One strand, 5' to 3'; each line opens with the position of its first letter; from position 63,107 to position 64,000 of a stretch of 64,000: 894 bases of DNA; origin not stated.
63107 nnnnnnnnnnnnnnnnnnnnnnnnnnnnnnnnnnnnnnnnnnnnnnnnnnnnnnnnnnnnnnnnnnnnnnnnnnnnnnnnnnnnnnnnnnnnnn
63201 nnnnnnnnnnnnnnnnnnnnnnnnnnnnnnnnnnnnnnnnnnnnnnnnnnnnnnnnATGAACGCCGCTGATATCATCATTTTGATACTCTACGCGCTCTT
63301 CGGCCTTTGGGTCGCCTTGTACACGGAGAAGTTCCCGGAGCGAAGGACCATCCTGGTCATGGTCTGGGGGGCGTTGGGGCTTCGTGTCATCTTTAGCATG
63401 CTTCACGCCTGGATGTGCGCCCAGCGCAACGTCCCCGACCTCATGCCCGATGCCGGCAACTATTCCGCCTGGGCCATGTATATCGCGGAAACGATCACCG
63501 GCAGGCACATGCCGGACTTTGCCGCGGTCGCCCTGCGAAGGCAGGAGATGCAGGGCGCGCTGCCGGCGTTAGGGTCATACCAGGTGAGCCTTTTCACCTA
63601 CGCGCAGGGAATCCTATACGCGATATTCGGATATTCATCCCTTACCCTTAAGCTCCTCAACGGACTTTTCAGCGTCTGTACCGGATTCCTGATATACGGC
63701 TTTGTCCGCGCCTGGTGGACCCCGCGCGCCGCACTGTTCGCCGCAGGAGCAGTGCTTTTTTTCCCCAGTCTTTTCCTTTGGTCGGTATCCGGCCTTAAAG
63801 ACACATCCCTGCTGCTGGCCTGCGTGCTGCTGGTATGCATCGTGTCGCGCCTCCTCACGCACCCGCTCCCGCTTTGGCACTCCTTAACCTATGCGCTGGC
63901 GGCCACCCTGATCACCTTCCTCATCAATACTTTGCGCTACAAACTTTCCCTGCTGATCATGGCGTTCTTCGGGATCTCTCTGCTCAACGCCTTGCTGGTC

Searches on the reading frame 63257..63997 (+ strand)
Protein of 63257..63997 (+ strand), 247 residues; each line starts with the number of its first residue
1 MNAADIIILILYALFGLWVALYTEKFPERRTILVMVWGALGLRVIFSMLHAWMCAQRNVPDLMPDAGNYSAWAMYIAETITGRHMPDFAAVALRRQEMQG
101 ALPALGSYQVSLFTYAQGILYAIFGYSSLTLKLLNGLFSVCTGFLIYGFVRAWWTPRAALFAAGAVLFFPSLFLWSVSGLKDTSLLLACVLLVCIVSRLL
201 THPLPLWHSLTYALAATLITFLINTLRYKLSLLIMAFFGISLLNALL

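Call 24: search_protein_families(library=pfam, proteins=[window:63257-63997:+], max_evalue=0.0001)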
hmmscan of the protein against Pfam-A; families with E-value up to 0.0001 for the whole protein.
window:63257-63997:+ (247 aa): 1 family
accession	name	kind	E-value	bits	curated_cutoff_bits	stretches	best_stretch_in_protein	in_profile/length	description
PF13231.12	PMT_2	-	6.3e-05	23.7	26.1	1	113-237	6-125/160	Dolichyl-phosphate-mannose-protein mannosyltransferase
